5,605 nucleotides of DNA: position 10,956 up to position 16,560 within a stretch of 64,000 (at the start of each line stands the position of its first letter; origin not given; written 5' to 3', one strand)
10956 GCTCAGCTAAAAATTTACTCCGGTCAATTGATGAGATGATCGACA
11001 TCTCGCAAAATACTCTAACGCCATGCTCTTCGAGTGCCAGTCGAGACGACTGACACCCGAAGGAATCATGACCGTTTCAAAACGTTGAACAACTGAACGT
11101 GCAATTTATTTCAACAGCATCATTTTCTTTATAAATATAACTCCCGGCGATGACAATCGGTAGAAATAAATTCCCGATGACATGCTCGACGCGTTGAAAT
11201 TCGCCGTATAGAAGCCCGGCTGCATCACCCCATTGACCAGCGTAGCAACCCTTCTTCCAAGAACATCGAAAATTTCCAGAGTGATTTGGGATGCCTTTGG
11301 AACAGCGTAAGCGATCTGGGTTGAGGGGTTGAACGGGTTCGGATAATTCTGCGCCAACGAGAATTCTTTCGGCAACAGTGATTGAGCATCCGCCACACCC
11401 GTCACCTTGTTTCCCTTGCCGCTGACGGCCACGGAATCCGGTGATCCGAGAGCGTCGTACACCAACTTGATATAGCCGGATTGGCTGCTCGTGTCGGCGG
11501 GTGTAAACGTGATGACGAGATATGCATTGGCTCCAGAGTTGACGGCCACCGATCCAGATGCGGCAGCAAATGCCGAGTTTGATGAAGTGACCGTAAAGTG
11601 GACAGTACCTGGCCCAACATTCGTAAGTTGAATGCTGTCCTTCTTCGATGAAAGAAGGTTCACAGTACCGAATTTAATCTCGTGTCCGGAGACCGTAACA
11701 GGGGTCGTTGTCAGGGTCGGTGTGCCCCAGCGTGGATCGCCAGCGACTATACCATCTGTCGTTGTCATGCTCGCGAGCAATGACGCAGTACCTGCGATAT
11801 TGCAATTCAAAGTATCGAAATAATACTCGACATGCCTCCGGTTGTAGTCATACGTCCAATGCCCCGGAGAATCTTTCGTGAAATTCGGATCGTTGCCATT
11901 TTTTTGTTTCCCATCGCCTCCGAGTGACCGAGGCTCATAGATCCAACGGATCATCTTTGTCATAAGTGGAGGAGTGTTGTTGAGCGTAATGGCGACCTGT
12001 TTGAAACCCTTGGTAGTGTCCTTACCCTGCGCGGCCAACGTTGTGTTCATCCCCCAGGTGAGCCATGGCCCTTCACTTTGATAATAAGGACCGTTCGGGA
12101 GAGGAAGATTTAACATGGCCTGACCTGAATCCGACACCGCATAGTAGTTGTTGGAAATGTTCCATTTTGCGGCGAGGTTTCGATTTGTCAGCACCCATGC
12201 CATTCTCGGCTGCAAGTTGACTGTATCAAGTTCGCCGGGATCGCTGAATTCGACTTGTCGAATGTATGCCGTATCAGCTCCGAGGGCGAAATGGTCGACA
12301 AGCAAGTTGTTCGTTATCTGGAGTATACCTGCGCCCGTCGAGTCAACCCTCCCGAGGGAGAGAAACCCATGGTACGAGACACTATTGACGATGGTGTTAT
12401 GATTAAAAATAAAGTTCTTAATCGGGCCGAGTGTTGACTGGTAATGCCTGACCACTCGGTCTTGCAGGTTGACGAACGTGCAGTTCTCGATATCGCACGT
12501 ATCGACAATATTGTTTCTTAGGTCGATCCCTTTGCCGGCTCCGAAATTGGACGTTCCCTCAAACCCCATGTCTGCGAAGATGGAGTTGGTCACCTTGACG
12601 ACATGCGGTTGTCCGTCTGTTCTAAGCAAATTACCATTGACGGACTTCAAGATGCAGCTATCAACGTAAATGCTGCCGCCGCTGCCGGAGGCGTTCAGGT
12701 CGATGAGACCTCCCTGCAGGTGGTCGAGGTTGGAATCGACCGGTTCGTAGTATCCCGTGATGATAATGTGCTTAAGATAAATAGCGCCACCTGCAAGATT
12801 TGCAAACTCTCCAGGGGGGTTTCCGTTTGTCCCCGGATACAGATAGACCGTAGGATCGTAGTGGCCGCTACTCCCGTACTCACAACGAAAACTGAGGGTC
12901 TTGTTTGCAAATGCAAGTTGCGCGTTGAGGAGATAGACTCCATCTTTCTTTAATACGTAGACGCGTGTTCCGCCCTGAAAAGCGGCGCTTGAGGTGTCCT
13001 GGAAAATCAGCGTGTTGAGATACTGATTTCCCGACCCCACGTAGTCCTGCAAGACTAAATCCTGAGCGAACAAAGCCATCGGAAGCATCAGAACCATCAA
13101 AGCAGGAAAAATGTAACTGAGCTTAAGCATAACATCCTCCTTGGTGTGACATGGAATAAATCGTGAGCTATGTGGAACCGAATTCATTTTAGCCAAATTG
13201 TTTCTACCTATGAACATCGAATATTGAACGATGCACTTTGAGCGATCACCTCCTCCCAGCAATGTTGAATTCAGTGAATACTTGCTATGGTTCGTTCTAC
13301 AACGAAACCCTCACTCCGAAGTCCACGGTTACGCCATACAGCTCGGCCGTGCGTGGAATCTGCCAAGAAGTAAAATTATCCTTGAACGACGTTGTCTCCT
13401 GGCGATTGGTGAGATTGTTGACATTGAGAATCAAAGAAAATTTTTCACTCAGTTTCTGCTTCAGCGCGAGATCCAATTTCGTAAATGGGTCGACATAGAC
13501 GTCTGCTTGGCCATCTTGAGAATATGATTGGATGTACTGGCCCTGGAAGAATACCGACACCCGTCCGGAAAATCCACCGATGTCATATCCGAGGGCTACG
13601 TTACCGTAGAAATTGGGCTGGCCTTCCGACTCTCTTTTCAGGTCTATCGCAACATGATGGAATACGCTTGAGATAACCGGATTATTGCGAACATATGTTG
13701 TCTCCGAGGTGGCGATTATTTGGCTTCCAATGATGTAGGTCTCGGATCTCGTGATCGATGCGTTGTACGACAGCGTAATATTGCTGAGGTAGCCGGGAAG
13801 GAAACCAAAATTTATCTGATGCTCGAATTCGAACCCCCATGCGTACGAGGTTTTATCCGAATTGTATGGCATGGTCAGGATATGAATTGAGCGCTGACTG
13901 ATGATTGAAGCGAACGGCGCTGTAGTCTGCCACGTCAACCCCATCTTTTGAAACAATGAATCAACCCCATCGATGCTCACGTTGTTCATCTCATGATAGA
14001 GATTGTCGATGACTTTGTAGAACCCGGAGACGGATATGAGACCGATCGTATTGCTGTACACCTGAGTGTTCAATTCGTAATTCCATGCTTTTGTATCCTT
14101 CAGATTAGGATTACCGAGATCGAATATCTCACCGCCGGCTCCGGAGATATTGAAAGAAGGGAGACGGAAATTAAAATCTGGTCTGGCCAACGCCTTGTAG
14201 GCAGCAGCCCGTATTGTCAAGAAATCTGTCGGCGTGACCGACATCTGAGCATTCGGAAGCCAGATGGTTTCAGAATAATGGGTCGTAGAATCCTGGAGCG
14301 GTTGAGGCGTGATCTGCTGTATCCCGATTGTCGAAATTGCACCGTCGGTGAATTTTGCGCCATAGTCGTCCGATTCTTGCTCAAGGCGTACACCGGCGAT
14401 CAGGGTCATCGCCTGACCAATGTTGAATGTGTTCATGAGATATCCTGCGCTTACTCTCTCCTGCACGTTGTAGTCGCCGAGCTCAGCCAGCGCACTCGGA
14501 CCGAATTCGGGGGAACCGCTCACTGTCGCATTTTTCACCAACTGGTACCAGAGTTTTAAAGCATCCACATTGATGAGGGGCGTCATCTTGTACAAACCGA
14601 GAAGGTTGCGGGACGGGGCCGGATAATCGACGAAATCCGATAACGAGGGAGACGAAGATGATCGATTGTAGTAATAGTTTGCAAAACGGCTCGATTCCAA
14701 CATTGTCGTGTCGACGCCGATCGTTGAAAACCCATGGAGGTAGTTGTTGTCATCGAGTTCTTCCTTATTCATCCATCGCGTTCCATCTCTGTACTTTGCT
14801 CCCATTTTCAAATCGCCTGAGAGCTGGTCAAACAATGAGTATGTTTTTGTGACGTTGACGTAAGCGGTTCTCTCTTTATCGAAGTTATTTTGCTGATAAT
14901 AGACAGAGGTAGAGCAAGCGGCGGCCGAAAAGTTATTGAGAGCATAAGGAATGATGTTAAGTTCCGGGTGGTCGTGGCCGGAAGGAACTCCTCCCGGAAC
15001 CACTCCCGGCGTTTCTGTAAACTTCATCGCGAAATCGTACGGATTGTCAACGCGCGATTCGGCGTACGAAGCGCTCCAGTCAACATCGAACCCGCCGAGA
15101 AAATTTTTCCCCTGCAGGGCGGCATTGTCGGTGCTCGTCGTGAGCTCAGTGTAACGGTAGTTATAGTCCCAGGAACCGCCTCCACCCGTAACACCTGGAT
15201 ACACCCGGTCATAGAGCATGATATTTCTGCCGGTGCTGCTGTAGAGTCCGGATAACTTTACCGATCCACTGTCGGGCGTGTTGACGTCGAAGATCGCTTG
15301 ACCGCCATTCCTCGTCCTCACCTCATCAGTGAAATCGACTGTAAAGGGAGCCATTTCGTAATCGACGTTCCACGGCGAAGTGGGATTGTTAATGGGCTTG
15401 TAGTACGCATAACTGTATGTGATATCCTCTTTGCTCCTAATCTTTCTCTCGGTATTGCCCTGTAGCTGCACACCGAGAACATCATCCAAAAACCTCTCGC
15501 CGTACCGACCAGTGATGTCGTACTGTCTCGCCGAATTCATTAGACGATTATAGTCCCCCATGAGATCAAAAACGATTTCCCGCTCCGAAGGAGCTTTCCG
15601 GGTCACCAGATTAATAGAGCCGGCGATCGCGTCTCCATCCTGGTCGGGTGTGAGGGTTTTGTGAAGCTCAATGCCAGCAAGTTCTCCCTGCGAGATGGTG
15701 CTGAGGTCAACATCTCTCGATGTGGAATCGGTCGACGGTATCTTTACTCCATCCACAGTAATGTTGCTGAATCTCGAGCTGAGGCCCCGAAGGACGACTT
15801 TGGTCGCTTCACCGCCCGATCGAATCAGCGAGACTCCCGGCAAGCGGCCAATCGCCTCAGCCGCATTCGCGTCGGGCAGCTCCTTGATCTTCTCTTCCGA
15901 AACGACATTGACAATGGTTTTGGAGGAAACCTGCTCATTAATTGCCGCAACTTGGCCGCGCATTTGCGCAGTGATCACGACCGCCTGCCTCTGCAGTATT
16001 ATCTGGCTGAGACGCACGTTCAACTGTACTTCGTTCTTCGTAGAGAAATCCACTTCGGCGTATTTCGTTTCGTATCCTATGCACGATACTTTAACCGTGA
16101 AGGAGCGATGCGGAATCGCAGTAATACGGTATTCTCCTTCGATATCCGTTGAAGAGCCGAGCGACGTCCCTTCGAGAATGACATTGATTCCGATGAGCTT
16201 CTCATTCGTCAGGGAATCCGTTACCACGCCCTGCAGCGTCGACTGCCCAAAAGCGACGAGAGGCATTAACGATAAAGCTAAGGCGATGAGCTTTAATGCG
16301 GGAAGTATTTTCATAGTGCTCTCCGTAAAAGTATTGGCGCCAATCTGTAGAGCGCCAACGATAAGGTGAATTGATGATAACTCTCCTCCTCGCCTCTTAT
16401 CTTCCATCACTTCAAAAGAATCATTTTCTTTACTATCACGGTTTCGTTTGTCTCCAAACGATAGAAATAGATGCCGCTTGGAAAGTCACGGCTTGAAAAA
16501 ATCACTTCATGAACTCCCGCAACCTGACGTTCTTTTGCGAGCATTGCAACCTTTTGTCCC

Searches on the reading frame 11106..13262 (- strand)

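Call 8: search_protein_families(library=pfam, proteins=[window:11106-13262:-])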
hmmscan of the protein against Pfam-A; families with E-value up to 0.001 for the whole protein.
window:11106-13262:- (718 aa): 3 families
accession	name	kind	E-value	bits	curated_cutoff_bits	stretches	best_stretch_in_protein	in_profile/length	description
PF18962.6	Por_Secre_tail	-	6.5e-09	36.4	27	1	640-714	2-73/75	Secretion system C-terminal sorting domain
PF22544.2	HYDIN_VesB_CFA65-like_Ig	-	1.1e-06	29.2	25.5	1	527-615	8-99/100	HYDIN/CFA65/VesB-like, Ig-like domain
PF15780.11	ASH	-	2.3e-06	28.1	27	1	515-608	1-96/98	Abnormal spindle-like microcephaly-assoc'd, ASPM-SPD-2-Hydin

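Call 43: search_protein_families(library=ncbifam, proteins=[window:11106-13262:-])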
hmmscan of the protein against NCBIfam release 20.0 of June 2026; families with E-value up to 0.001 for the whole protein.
window:11106-13262:- (718 aa): 4 families
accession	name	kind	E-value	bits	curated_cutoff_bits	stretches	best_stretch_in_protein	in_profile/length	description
TIGR04183.1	Por_Secre_tail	domain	1.3e-10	41.1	23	1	640-715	2-70/72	T9SS type A sorting domain-containing protein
NF052323.1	T9SSA_dep_M6i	equivalog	4.7e-07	28.2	600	1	626-703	949-1024/1043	T9SS-dependent M6-like inactivated metalloprotease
NF038113.1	T9SSA_dep_M36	equivalog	2.8e-06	25.8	885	1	637-715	793-867/869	T9SS-dependent M36 family metallopeptidase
NF012200.0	choice_anch_D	domain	9.9e-05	22.8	45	1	520-605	15-106/108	choice-of-anchor D domain-containing protein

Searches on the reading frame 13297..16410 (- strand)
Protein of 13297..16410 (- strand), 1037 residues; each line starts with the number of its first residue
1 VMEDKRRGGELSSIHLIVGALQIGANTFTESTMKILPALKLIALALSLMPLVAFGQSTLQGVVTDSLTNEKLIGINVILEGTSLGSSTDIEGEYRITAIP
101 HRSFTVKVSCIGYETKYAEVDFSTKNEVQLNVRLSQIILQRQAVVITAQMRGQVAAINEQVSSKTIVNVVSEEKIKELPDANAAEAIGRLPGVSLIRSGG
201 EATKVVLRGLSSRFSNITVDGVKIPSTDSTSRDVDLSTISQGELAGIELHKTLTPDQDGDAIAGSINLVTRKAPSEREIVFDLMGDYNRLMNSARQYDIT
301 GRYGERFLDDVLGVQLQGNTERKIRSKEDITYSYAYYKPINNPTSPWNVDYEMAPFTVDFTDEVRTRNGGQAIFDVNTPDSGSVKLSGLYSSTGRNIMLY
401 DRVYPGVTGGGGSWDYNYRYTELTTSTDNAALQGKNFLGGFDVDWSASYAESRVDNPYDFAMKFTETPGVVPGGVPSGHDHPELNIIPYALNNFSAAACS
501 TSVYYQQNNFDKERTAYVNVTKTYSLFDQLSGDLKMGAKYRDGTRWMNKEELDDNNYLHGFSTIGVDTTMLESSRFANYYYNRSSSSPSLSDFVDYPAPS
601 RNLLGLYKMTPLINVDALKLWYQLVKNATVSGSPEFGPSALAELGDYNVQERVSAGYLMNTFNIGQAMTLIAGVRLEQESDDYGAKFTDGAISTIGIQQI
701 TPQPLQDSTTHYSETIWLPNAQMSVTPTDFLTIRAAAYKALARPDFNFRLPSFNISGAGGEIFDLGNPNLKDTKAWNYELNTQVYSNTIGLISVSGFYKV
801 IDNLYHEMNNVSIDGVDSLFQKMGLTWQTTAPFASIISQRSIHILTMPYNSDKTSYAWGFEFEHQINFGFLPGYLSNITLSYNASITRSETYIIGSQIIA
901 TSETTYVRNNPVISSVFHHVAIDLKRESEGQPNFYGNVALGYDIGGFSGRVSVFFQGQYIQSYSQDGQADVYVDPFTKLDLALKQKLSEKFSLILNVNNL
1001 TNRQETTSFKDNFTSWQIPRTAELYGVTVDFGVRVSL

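Call 8: search_protein_families(library=pfam, proteins=[window:13297-16410:-])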
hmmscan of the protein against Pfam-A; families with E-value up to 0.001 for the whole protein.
window:13297-16410:- (1037 aa): 4 families
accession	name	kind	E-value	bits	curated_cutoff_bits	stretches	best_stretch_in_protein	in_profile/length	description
PF00593.30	TonB_dep_Rec_b-barrel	-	3e-29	103.6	27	1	504-1000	49-436/436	TonB dependent receptor-like, beta-barrel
PF13715.12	CarbopepD_reg_2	-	6.3e-20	71.4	32.2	1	59-146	1-88/88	CarboxypepD_reg-like domain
PF07715.20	Plug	-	3.3e-14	53.7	23.9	1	162-264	4-106/107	TonB-dependent Receptor Plug Domain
PF13620.12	CarboxypepD_reg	-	1.3e-11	45.1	32.3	1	58-135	1-82/82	Carboxypeptidase regulatory-like domain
